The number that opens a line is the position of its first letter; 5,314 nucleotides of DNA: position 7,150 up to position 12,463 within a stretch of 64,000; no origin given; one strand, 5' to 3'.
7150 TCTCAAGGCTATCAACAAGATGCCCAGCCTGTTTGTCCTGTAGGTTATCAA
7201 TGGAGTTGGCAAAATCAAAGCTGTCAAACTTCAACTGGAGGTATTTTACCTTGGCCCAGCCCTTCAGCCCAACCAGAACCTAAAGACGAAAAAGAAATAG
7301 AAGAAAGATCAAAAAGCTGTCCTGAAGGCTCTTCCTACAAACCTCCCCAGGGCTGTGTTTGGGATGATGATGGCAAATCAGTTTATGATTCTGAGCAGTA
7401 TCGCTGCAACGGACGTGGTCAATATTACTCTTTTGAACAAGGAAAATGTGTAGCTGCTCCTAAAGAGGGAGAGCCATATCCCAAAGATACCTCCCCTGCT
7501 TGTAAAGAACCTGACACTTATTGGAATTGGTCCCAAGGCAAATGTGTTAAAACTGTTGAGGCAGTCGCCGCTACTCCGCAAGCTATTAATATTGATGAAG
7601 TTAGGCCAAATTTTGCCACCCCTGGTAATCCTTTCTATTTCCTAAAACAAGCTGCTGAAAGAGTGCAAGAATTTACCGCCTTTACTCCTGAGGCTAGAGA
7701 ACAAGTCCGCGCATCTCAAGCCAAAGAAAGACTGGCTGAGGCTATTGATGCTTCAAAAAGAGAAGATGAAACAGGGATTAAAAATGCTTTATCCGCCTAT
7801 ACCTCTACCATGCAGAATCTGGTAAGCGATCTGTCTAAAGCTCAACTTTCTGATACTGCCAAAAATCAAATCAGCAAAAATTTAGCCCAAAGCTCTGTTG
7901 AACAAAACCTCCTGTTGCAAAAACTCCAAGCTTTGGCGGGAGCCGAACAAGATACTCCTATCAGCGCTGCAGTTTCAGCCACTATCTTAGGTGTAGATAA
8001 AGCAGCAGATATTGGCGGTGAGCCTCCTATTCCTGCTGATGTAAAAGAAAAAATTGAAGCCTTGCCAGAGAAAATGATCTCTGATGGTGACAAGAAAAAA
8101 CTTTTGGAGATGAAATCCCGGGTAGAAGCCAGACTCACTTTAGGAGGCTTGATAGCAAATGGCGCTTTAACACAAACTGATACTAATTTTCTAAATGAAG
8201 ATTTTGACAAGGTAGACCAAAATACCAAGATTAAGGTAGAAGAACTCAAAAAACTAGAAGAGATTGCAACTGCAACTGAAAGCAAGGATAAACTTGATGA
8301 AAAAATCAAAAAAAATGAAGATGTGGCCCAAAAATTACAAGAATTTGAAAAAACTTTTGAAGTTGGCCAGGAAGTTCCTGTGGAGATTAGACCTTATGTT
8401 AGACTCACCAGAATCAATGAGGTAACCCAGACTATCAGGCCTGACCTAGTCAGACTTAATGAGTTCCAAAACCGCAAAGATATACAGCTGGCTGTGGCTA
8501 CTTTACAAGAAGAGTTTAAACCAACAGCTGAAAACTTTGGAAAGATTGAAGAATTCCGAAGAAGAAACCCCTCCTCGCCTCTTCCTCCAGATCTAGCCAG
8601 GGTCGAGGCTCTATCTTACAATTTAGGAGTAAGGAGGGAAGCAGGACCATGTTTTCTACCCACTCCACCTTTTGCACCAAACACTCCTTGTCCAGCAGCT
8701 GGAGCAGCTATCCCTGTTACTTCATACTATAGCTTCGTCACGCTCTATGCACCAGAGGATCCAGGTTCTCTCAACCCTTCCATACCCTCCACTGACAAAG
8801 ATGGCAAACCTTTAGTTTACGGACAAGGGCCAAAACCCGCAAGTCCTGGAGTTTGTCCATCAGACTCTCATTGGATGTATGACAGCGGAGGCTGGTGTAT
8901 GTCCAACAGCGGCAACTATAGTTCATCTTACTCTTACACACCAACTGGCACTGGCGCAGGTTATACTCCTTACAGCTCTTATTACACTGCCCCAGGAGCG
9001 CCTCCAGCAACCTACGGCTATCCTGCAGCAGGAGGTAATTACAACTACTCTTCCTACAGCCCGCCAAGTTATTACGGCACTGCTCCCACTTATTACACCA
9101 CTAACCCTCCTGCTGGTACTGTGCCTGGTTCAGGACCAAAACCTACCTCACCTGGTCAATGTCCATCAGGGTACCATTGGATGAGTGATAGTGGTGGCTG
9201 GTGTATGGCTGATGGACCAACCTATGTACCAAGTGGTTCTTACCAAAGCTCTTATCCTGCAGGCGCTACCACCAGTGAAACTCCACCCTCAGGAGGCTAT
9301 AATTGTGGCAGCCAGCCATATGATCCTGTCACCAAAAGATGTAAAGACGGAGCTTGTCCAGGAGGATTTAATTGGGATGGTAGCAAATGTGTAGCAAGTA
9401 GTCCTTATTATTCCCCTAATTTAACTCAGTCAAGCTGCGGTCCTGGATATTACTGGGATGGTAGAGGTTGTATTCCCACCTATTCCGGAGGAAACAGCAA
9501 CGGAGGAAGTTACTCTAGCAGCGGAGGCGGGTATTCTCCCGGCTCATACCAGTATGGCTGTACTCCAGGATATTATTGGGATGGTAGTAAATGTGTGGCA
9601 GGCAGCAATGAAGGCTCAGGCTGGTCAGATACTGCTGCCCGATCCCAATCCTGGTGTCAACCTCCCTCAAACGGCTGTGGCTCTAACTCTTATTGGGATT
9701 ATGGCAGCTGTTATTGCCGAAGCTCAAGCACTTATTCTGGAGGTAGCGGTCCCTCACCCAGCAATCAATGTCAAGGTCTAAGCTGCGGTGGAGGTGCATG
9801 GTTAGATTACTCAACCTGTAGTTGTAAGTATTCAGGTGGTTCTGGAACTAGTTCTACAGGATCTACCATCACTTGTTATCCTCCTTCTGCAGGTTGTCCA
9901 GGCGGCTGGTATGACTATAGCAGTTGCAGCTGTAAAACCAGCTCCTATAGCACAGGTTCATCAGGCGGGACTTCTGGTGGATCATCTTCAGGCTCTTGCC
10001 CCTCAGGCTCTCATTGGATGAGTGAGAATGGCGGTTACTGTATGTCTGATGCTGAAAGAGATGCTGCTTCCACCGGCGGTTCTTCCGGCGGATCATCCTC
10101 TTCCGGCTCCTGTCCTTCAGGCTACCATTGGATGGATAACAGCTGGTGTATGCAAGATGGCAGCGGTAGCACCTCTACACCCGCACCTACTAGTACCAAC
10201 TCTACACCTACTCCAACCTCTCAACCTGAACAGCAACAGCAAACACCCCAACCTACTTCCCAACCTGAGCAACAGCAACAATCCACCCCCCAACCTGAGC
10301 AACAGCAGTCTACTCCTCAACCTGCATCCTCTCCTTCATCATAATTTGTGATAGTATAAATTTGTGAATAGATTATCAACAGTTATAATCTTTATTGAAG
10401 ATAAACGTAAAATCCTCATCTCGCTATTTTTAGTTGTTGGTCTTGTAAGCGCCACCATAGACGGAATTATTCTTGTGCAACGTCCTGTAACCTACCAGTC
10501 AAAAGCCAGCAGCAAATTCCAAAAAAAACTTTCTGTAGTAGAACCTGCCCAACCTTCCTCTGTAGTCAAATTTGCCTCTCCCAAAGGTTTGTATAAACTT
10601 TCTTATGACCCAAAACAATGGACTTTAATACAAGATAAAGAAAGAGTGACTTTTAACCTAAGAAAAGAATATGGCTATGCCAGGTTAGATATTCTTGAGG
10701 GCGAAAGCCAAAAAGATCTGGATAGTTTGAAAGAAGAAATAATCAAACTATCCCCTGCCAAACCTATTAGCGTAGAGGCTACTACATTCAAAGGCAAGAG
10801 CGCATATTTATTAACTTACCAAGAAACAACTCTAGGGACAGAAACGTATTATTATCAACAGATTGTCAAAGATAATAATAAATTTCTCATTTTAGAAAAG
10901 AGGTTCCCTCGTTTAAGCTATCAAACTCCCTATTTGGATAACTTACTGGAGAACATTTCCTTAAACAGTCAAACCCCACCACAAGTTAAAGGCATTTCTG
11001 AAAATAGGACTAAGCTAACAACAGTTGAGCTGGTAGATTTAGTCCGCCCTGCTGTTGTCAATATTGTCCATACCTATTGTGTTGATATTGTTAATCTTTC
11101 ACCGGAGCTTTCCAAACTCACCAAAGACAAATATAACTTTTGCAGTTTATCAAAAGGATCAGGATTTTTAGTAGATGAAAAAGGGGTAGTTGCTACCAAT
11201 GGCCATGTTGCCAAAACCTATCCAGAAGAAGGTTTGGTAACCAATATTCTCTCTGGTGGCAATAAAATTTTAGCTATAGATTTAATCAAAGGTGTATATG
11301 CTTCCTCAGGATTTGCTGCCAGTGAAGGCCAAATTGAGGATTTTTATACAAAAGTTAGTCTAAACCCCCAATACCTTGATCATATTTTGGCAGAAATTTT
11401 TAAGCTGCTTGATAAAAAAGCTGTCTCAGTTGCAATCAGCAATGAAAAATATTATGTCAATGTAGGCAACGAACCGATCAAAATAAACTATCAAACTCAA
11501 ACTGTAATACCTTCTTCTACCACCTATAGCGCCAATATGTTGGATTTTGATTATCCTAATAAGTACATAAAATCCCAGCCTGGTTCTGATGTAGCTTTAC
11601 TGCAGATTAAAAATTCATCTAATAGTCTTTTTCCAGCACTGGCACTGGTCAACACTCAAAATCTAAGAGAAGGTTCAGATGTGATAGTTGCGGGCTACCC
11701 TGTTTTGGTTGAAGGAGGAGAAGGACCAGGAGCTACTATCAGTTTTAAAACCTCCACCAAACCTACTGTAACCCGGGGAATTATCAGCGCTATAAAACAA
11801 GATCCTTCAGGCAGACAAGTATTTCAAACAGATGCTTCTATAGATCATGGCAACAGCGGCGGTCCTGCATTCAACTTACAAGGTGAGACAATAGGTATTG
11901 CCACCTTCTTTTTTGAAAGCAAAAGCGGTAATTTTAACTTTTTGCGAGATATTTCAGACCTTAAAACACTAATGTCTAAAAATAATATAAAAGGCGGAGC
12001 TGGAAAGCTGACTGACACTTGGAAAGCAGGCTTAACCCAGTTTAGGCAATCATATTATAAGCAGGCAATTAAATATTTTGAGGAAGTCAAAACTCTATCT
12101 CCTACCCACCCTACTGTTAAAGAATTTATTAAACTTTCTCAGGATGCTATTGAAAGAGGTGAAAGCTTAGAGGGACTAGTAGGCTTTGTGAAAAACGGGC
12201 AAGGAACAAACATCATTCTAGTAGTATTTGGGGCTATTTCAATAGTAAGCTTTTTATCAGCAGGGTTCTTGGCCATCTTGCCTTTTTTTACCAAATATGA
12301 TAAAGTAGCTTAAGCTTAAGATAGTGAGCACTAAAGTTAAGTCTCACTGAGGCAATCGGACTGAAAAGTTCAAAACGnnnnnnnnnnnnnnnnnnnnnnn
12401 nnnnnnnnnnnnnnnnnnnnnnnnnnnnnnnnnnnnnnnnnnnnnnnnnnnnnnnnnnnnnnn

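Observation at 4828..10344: Novel Cys-rich repeat families and a prion-like YSG segment in a 1,838-aa secreted protein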

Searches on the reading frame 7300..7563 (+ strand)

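Call 60: search_protein_families(library=pfam, proteins=[window:7300-7563:+], max_evalue=10)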
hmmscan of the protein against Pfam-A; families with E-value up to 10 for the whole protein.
window:7300-7563:+ (88 aa): 2 families
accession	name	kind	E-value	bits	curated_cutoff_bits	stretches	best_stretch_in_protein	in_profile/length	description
PF19202.5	DUF5874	-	0.0051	17.6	27.1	1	47-86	1-38/74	Family of unknown function (DUF5874)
PF23106.1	EGF_Teneurin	-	0.07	13.7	24.3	1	35-51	4-17/30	Teneurin-like EGF domain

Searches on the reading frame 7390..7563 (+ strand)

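Call 60: search_protein_families(library=pfam, proteins=[window:7390-7563:+], max_evalue=10)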
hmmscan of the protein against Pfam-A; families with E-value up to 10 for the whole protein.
window:7390-7563:+ (58 aa): 2 families
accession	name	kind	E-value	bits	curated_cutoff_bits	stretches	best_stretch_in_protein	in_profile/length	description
PF19202.5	DUF5874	-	0.0013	19.5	27.1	1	17-56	1-38/74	Family of unknown function (DUF5874)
PF23106.1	EGF_Teneurin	-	0.021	15.3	24.3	1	5-21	4-17/30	Teneurin-like EGF domain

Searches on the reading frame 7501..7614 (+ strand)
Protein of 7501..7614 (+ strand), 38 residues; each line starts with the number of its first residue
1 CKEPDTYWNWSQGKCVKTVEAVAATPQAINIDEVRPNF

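Call 79: search_protein_families(library=pfam, proteins=[window:7501-7614:+], max_evalue=1)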
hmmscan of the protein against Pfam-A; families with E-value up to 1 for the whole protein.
seq(38 aa): 0 families

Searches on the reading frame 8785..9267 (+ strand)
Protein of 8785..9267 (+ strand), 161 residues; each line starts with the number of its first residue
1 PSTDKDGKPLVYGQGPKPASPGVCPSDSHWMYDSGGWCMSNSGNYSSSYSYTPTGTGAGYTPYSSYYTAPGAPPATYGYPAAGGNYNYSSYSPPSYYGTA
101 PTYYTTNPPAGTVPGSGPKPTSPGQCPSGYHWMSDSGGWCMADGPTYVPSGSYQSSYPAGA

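Call 34: find_homologous_proteins(query=A2, max_evalue=0.01)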
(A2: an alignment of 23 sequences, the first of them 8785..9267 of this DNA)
Query A2 (23 sequences) (161 aa, profile of the alignment): 1 proteins with E <= 0.01 among 8000 candidates.
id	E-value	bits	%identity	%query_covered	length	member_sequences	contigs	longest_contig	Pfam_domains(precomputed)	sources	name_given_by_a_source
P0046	7.2e-10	58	95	12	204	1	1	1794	-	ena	-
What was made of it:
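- Tried and rejected: The same search with the alignment of aa 1320-1480 was swamped by low-complexity candidates and returned only one family fragment, P0046 (call 34).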

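Call 36: find_related_loci(query=A2, collection=genome_contigs, flank=10000)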
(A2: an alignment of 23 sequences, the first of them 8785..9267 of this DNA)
Query A2 (161 aa) in genome_contigs; peptide patterns used: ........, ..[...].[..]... (x = any residue, [..] = any of these).
59 stretches matched a pattern; 43 encode a relative of the query (tblastn E <= 1e-3); 40 distinct loci.
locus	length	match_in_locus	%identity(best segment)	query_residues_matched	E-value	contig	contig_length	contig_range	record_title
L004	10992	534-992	83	1-157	2e-74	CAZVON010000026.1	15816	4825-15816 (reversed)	MAG TPA_asm: uncultured Gammaproteobacteria bacterium isolate SRP269290_co3_805 genome assembly, contig: NODE_4072_lengt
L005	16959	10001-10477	81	1-158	2e-70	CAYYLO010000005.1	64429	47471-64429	MAG TPA_asm: uncultured Gammaproteobacteria bacterium isolate binchicken_co144_799 genome assembly, contig: NODE_1022_le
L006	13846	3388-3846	78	1-153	7e-70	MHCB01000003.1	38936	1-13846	MAG: Candidatus Blackburnbacteria bacterium RIFCSPHIGHO2_12_FULL_44_25 rifcsphigho2_12_scaffold_1132, whole genome shotg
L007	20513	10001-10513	81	1-148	2e-68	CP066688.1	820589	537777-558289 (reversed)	MAG: Candidatus Daviesbacteria bacterium isolate NC_groundwater_497_Ag_S-0.1um_39_22 chromosome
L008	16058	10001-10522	73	2-158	7e-66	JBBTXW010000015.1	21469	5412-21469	MAG: Patescibacteria group bacterium isolate H51-bin053_1 H51_bin053_1_000000000015, whole genome shotgun sequence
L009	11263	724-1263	82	6-151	3e-67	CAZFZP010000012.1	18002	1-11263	MAG TPA_asm: uncultured Gammaproteobacteria bacterium isolate SRP050083_co3_227 genome assembly, contig: NODE_2333_lengt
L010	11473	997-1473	72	1-157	2e-63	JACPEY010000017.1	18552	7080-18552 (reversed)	MAG: Candidatus Daviesbacteria bacterium isolate NC_groundwater_347_Ag_B-0.1um_39_21 GD18-4_B1_scaffold_194195, whole ge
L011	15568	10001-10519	75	1-153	3e-62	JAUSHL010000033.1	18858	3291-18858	MAG: Candidatus Daviesbacteria bacterium isolate E14_metabat.bin.192 E14_k141_1538787, whole genome shotgun sequence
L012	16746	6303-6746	81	3-149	3e-62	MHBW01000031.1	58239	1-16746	MAG: Candidatus Blackburnbacteria bacterium RIFCSPHIGHO2_01_FULL_43_15b rifcsphigho2_01_scaffold_703, whole genome shotg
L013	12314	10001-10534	65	1-152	2e-61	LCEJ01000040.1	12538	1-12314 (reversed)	MAG: Candidatus Daviesbacteria bacterium GW2011_GWA2_42_7 UV41_C0040, whole genome shotgun sequence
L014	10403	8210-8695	74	1-150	8e-61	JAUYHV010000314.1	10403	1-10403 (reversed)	MAG: Dehalococcoidia bacterium isolate C24_maxbin.178 C24_k141_558343, whole genome shotgun sequence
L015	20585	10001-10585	73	1-153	7e-61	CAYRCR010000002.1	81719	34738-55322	MAG TPA_asm: uncultured Gammaproteobacteria bacterium isolate SRP050083_co1_366 genome assembly, contig: NODE_54_length_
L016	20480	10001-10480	80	1-160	8e-60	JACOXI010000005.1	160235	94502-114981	MAG: Candidatus Daviesbacteria bacterium isolate NC_groundwater_149_Ag_S-0.1um_39_14 S4_GD2017_2_S1_scaffold_72, whole g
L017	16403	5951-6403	71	2-148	5e-58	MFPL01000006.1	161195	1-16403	MAG: Candidatus Levybacteria bacterium RIFCSPLOWO2_12_FULL_41_12 rifcsplowo2_12_scaffold_275, whole genome shotgun seque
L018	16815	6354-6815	74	1-152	4e-57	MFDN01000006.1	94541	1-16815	MAG: Candidatus Daviesbacteria bacterium RIFCSPLOWO2_01_FULL_39_23 rifcsplowo2_01_scaffold_2007, whole genome shotgun se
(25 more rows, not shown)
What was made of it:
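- Closest known: CBM14 / peritrophin-A. Different: CBM14 is mainly found in eukaryotes and their viruses (general knowledge), whereas this family is restricted to CPR bacteria (call 36).
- Tried and rejected: It is uninformative, so I replaced it with a genome-wide motif scan (call 36).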

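Call 46: predict_structure(alignment_id=A2)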
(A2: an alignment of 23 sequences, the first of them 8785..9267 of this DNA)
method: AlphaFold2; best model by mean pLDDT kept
length: 161 residues; sequences in the alignment: 23
mean_pLDDT: 45.9   pTM: 0.26
mean pLDDT of the five models: 45.9, 42.1, 41.3, 39.7, 39.6
residues with pLDDT >= 90: 0; 70-90: 17; 50-70: 40; < 50: 104
segments of 3 or more residues with pLDDT < 50: 1-5, 10-14, 42-116, 145-161
pLDDT, mean of each block of 10 residues (from residue 1): 49 53 61 56 38 33 34 32 34 33 35 48 76 68 51 34 37
secondary structure, 60 per line:
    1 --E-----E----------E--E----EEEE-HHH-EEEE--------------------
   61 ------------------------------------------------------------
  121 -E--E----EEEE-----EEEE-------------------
elements in order: E28-31 E37-40 E130-133 E139-142
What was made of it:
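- On Prion-like / FUS-like low-complexity domain: AF2 pLDDT is about 33 with no secondary structure across model residues 42-116 (call 46).
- The two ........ loops are also modelled as hairpins (call 46). The AF2 strands SHWM and WCMS (call 46) put H, M, W and M on one face and W30/C38 on the other by hairpin geometry (inference). The tract is predicted disordered (pLDDT about 33, no secondary structure, call 46).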

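Call 51: search_solved_structures(query=A2, max_evalue=10)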
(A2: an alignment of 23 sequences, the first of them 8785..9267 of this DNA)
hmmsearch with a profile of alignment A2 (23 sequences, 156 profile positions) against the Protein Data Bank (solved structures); distinct sequences matched with E-value up to 10: 2.
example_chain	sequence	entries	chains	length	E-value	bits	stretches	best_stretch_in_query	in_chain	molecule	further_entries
8ey4_A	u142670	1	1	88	0.27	14.9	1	76-120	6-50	PT-VENN domain-containing protein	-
8b6g_CJ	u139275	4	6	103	1.5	12.6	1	45-100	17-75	Transmembrane protein, putative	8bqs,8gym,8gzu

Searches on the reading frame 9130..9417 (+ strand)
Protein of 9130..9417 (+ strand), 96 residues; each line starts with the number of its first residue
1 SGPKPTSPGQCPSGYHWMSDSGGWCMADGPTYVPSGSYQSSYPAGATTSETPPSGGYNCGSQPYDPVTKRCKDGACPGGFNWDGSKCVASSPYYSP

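Call 60: search_protein_families(library=pfam, proteins=[window:9130-9417:+], max_evalue=10)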
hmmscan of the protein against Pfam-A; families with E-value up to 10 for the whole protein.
window:9130-9417:+ (96 aa): 4 families
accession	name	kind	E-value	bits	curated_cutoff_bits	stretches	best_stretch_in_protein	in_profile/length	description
PF19202.5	DUF5874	-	0.0016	19.2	27.1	1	59-90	4-37/74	Family of unknown function (DUF5874)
PF18278.7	RANK_CRD_2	-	0.28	11.8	26.8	1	11-22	26-37/41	Receptor activator of the NF-KB cysteine-rich repeat domain 2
PF12662.13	cEGF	-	0.61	10.4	26.6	0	75-88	5-20/24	Complement Clr-like EGF-like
PF25387.1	ADGRF3_N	-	1.3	9.9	31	0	74-91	14-31/60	ADGRF3-like, N-terminal domain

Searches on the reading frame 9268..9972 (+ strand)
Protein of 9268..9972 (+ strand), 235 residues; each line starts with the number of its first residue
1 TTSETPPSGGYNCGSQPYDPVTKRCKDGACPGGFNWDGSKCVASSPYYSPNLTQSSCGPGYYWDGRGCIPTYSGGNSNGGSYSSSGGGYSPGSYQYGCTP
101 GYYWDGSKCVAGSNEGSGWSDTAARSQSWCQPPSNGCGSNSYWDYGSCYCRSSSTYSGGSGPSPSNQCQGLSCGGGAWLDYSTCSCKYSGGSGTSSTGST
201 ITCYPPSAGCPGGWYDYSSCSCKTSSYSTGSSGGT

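Call 65: search_protein_families(library=pfam, alignment_id=A3, max_evalue=1)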
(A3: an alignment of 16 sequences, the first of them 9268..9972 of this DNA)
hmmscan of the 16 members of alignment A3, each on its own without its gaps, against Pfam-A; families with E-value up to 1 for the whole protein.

A. member 1, window:9268-9972:+ (235 aa): 2 families
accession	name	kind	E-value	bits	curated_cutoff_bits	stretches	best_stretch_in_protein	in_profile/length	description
PF19202.5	DUF5874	-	0.33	11.8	27.1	1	13-68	4-66/74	Family of unknown function (DUF5874)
PF18278.7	RANK_CRD_2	-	0.85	10.3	26.8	0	95-106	23-34/41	Receptor activator of the NF-KB cysteine-rich repeat domain 2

B. families by the number of members that match (of 16 scanned): 5 families
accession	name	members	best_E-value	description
PF19202.5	DUF5874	5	0.00058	Family of unknown function (DUF5874)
PF03128.19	CXCXC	4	0.048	CXCXC repeat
PF01607.29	CBM_14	2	0.023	Chitin binding Peritrophin-A domain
PF25387.1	ADGRF3_N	1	0.079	ADGRF3-like, N-terminal domain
PF18278.7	RANK_CRD_2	1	0.85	Receptor activator of the NF-KB cysteine-rich repeat domain 2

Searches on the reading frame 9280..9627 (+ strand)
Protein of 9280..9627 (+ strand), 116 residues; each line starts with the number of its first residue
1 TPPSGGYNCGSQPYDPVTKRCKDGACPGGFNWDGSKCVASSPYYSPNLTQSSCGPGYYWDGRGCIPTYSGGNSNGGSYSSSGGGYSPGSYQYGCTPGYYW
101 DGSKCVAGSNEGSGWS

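Call 60: search_protein_families(library=pfam, proteins=[window:9280-9627:+], max_evalue=10)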
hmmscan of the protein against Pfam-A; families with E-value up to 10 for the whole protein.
window:9280-9627:+ (116 aa): 6 families
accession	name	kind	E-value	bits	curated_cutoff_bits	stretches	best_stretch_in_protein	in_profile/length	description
PF19202.5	DUF5874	-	6.4e-07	30.1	27.1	2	9-41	4-38/74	Family of unknown function (DUF5874)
PF25387.1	ADGRF3_N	-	0.042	14.7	31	3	25-53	15-42/60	ADGRF3-like, N-terminal domain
PF18278.7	RANK_CRD_2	-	0.071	13.7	26.8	2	91-102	23-34/41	Receptor activator of the NF-KB cysteine-rich repeat domain 2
PF12946.13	EGF_MSP1_1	-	0.52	10.8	27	1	88-106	19-37/37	MSP1 EGF domain 1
PF12947.13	EGF_3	-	0.56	10.9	28.5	1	88-105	19-36/36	EGF domain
PF09736.14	Bud13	-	1.3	9.8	27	1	91-103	117-129/144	Pre-mRNA-splicing factor of RES complex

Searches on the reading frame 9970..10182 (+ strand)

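Call 60: search_protein_families(library=pfam, proteins=[window:9970-10182:+], max_evalue=10)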
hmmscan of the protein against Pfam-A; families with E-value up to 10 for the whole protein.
window:9970-10182:+ (71 aa): 5 families
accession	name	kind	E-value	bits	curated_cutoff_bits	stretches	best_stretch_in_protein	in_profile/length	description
PF01607.29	CBM_14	-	0.0069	16.9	22.1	2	2-26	23-46/53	Chitin binding Peritrophin-A domain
PF04942.19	CC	-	0.023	15.2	20.6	2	43-60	14-31/34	CC domain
PF09717.15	CPW_WPC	-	0.031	15.6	23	2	47-63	8-24/59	Plasmodium falciparum domain of unknown function (CPW_WPC)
PF18278.7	RANK_CRD_2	-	0.93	10.2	26.8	1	47-61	25-39/41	Receptor activator of the NF-KB cysteine-rich repeat domain 2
PF06462.18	Hyd_WA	-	2.9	8.2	21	1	9-17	20-28/30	Propeller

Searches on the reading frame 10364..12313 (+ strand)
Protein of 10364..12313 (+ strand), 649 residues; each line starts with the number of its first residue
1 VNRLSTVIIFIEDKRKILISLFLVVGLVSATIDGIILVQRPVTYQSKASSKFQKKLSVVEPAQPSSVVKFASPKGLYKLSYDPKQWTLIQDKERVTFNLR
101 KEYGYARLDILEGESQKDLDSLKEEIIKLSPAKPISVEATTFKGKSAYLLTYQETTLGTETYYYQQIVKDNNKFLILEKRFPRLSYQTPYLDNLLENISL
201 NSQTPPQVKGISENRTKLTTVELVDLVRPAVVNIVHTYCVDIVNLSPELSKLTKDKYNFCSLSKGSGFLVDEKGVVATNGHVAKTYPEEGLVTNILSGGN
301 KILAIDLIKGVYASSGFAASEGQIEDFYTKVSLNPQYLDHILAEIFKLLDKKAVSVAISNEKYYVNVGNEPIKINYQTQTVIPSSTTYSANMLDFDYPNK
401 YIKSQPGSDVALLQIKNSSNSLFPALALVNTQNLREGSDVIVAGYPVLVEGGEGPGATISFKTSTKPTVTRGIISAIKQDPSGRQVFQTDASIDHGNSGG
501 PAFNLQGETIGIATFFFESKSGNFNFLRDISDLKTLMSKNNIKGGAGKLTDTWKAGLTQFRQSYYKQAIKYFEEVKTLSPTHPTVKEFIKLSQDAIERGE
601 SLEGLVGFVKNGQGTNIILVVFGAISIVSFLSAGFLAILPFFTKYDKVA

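Call 7: search_protein_families(library=pfam, proteins=[window:10364-12313:+], max_evalue=0.01)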
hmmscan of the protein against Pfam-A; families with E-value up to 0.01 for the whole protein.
window:10364-12313:+ (649 aa): 3 families
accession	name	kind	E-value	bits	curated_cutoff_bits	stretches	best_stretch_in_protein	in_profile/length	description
PF13365.12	Trypsin_2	-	1.7e-22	81.1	27.6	1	396-512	40-144/144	Trypsin-like peptidase domain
PF00089.32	Trypsin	-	1.4e-12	48.3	20.6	1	374-531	61-214/220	Trypsin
PF10459.15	Peptidase_S46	-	0.0093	15.1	22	0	487-529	624-667/698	Peptidase S46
